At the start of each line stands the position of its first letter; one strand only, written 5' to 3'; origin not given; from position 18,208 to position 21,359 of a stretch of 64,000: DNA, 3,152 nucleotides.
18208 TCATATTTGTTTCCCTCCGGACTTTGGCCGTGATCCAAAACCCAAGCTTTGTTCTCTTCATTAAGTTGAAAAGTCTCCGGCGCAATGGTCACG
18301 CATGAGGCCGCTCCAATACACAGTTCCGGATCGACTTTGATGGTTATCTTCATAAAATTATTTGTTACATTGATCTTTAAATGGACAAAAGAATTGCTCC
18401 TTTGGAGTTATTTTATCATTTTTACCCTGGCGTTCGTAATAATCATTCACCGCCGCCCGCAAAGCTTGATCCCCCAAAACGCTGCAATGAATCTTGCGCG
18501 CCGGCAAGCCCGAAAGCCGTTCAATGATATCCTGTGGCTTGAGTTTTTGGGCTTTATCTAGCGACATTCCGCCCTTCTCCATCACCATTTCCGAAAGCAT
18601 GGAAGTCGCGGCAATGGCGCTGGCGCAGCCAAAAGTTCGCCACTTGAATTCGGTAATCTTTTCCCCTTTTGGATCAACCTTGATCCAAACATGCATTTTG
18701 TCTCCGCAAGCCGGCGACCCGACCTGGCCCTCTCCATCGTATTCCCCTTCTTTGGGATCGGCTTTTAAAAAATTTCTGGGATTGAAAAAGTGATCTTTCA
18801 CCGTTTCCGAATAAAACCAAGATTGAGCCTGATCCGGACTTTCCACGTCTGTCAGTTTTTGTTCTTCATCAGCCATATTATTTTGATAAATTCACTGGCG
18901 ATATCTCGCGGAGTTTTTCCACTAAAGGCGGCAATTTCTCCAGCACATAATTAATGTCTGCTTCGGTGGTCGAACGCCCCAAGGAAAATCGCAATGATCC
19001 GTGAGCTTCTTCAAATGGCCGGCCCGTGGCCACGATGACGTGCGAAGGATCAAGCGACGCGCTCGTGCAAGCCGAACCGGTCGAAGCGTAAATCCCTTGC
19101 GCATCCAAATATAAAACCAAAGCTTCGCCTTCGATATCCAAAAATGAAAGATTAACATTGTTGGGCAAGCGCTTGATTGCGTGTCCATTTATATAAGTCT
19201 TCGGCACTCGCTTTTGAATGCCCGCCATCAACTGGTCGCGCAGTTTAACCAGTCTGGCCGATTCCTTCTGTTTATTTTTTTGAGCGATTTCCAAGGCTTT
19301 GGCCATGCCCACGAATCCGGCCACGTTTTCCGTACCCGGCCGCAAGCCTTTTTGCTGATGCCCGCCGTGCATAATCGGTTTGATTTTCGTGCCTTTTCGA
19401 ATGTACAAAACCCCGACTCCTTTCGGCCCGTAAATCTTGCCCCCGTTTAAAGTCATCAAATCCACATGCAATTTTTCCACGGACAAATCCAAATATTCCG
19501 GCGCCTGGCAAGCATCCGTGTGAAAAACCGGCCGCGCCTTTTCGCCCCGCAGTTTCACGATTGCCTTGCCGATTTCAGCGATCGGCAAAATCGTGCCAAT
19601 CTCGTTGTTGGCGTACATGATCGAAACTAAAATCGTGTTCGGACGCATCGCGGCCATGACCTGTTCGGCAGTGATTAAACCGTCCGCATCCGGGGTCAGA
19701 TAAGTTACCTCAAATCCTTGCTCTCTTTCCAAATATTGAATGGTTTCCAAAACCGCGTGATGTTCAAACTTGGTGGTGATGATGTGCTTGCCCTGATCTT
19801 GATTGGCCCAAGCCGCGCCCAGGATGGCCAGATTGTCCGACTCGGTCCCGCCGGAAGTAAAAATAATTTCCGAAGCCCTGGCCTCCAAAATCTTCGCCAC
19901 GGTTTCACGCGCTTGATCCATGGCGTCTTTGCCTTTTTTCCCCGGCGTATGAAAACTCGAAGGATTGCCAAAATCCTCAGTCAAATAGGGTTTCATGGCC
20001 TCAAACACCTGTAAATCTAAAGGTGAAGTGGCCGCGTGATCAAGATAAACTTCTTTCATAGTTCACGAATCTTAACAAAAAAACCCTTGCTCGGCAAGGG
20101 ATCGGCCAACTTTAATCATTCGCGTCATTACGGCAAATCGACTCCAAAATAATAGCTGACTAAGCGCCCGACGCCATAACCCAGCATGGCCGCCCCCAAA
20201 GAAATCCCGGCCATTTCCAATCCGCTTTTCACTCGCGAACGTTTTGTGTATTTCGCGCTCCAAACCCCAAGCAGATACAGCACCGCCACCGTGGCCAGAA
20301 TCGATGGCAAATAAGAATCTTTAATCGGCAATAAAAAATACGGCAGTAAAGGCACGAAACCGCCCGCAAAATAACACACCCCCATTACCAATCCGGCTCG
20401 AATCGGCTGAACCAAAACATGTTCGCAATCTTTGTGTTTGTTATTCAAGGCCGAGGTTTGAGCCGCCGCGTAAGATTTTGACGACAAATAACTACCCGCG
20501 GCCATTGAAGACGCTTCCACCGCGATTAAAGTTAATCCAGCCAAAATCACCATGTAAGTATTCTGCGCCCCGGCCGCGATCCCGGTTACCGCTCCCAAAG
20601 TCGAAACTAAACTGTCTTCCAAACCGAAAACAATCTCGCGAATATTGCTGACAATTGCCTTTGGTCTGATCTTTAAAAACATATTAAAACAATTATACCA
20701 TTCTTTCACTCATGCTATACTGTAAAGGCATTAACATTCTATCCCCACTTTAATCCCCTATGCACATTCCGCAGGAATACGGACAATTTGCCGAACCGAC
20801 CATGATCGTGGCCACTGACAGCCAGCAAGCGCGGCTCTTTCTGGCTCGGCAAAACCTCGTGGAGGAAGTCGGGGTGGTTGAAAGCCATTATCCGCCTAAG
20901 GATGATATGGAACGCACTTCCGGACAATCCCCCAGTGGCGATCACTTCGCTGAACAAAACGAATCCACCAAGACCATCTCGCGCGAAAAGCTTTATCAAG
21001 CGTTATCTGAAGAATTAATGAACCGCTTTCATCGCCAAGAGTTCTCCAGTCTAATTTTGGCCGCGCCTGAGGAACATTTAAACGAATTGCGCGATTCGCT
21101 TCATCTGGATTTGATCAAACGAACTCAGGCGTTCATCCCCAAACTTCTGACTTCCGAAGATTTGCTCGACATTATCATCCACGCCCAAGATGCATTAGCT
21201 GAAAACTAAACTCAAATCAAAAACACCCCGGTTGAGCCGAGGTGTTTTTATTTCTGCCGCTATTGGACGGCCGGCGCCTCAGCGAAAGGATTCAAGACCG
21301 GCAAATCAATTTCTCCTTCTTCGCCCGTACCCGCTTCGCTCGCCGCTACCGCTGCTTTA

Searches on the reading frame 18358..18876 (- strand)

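Call 7: search_protein_families(library=pfam, proteins=[window:18358-18876:-], max_evalue=0.01)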
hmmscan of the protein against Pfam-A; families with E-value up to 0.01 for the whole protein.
window:18358-18876:- (172 aa): 1 family
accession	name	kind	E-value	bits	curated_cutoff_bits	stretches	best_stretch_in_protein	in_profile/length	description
PF01592.21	NifU_N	-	4.9e-39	133.8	22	1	22-151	2-125/127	NifU-like N terminal domain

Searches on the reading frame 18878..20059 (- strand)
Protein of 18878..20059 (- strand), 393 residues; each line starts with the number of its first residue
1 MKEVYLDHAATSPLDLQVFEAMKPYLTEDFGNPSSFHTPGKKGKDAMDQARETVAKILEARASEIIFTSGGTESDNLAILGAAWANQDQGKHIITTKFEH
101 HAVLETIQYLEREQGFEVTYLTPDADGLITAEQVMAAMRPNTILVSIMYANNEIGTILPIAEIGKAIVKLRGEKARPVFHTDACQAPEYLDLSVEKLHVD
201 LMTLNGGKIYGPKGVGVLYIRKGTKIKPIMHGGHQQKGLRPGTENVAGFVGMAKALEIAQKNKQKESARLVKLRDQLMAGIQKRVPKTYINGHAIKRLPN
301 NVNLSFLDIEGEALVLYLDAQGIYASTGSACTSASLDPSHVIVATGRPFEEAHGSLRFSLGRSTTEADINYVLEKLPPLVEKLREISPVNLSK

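Call 7: search_protein_families(library=pfam, proteins=[window:18878-20059:-], max_evalue=0.01)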
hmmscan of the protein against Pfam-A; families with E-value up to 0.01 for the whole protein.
window:18878-20059:- (393 aa): 2 families
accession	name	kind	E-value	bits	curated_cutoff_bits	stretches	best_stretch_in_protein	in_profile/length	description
PF00266.25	Aminotran_5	-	4.6e-79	266.5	21.5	1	4-371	1-370/371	Aminotransferase class-V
PF01212.27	Beta_elim_lyase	-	1.6e-05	24.8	27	1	48-184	35-170/288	Beta-eliminating lyase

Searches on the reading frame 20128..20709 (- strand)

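Call 7: search_protein_families(library=pfam, proteins=[window:20128-20709:-], max_evalue=0.01)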
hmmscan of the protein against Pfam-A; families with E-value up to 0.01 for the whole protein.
window:20128-20709:- (193 aa): 1 family
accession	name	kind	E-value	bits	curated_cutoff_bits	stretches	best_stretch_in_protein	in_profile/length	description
PF01988.24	VIT1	-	9.3e-31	107.8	28.1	2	100-182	131-214/214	VIT family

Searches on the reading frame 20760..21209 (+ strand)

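Call 7: search_protein_families(library=pfam, proteins=[window:20760-21209:+], max_evalue=0.01)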
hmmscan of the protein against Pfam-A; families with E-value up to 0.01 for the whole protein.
window:20760-21209:+ (149 aa): 3 families
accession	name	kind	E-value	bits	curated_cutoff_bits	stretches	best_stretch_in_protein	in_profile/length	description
PF18856.6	baeRF_family12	-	2.9e-14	54.3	27.7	1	14-138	2-134/138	Bacterial archaeo-eukaryotic release factor family 12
PF10116.14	Host_attach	-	6.4e-12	46.7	26.7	1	16-138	2-134/138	Protein required for attachment to host cells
PF18854.6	baeRF_family10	-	5.2e-08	33.7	27.1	1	12-122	14-119/143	Bacterial archaeo-eukaryotic release factor family 10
